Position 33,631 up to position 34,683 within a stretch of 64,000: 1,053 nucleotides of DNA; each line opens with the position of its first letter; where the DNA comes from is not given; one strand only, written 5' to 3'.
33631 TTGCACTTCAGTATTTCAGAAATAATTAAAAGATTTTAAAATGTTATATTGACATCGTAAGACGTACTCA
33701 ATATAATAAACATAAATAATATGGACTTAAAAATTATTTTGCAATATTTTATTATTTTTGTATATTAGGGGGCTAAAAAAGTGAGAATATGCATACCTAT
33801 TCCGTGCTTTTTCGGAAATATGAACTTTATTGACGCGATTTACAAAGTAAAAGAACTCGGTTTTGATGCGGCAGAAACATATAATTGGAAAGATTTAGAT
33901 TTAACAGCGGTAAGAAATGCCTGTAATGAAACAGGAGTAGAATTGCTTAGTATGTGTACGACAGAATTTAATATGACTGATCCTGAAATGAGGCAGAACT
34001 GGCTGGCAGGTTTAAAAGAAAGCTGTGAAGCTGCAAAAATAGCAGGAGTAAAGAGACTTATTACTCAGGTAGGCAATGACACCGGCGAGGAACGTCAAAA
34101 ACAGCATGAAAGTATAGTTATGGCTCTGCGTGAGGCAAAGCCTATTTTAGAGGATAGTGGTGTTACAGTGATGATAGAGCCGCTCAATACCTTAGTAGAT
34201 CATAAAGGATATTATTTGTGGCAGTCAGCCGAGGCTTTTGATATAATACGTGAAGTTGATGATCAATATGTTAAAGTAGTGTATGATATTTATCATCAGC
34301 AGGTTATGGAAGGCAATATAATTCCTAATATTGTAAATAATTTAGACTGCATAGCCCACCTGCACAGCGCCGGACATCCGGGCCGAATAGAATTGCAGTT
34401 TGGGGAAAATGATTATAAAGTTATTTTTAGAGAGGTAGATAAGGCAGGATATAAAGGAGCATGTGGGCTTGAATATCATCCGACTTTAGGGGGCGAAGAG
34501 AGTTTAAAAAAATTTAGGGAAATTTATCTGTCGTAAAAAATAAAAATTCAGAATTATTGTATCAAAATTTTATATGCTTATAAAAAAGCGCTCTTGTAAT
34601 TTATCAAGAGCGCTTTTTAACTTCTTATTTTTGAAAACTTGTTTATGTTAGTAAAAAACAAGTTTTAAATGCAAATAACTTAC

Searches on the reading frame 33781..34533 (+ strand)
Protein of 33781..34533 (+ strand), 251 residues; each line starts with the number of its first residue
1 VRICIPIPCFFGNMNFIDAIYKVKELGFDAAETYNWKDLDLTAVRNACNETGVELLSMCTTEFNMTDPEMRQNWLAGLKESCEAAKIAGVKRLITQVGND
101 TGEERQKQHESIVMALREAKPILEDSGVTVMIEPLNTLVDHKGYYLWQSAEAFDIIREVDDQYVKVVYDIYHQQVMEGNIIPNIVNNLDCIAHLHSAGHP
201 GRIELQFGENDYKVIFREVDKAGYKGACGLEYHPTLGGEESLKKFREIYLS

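Call 43: find_encoding_contigs(protein=window:33781-34533:+, flank=8000, max_places=10)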
Protein window:33781-34533:+ (251 aa): 7 contigs read that carry it; 7 places shown.
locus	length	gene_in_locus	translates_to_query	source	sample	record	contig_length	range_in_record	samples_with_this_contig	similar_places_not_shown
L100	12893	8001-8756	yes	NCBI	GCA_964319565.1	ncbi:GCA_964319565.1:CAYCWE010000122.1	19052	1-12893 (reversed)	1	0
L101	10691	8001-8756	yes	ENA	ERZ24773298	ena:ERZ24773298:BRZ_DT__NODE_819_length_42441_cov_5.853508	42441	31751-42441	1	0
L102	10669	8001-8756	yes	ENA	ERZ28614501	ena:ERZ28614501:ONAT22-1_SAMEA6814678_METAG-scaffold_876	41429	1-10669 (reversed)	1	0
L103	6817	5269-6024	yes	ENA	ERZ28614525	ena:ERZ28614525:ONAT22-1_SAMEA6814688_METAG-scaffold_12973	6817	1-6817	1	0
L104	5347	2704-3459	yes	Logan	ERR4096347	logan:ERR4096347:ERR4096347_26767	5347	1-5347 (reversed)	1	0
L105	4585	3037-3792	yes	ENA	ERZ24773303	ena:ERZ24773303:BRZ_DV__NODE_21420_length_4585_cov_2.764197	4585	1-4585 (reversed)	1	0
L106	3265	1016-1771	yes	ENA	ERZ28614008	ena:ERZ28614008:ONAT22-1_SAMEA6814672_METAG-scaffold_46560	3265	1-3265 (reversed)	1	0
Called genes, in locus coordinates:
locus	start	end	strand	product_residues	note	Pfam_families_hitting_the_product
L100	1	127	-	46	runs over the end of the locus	-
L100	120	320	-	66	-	-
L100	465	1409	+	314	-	PF19553:DUF6076 (weak)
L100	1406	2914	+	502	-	PF00239:Resolvase, PF07508:Recombinase, PF13408:Zn_ribbon_recom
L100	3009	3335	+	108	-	-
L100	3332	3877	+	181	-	-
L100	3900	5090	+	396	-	-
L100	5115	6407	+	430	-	PF13250:SNIPE, PF10544:T5orf172, PF13455:MUG113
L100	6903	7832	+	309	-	PF03747:ADP_ribosyl_GH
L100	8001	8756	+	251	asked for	PF01261:AP_endonuc_2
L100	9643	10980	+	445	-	PF01595:CNNM, PF00571:CBS, PF03471:CorC_HlyC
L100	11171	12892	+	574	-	?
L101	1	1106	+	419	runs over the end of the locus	-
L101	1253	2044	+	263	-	PF01261:AP_endonuc_2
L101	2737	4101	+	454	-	-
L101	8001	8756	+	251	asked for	PF01261:AP_endonuc_2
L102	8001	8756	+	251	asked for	PF01261:AP_endonuc_2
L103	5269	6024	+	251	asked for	PF01261:AP_endonuc_2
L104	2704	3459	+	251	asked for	PF01261:AP_endonuc_2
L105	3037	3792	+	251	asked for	PF01261:AP_endonuc_2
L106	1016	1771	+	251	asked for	PF01261:AP_endonuc_2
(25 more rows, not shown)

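Call 79: search_protein_families(library=padloc, proteins=[L100:3332-3874:+, L100:3900-5087:+, L100:5115-6404:+], max_evalue=0.01)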
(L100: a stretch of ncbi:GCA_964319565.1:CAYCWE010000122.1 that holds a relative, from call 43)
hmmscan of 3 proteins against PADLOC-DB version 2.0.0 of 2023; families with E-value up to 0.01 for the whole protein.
L100:3332-3874:+ (181 aa): 0 families

L100:3900-5087:+ (396 aa): 0 families

L100:5115-6404:+ (430 aa): 5 families
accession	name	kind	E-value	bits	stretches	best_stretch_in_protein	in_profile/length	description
PDLC03976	PD-Lambda-1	-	8.9e-163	540.7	1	10-429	57-475/491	-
PDLC03977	PD-Lambda-1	-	7.2e-149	494.8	1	10-429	49-474/496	-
PDLC05041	PDC-S57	-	1.3e-19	68.7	1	309-402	4-91/212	-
PDLC05042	PDC-S57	-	9.3e-10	36.5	1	309-414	6-108/245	-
PDLC03864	LmuB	-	0.00089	15.9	1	219-301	402-485/657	-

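Call 80: search_protein_families(library=pfam, proteins=[L100:3332-3874:+, L100:3900-5087:+, L100:5115-6404:+], max_evalue=0.01)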
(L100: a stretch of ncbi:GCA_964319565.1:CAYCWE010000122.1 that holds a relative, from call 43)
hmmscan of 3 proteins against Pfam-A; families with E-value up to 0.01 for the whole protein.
L100:3332-3874:+ (181 aa): 0 families

L100:3900-5087:+ (396 aa): 0 families

L100:5115-6404:+ (430 aa): 3 families
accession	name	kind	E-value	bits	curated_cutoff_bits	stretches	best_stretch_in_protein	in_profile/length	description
PF13250.11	DUF4041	-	6.4e-22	77.6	27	1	151-206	1-56/56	Domain of unknown function (DUF4041)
PF13455.12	MUG113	-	2.2e-19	70.3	22.3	1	327-401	1-70/73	Meiotically up-regulated gene 113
PF10544.15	T5orf172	-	1.1e-18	68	20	1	311-401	1-97/101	T5orf172 domain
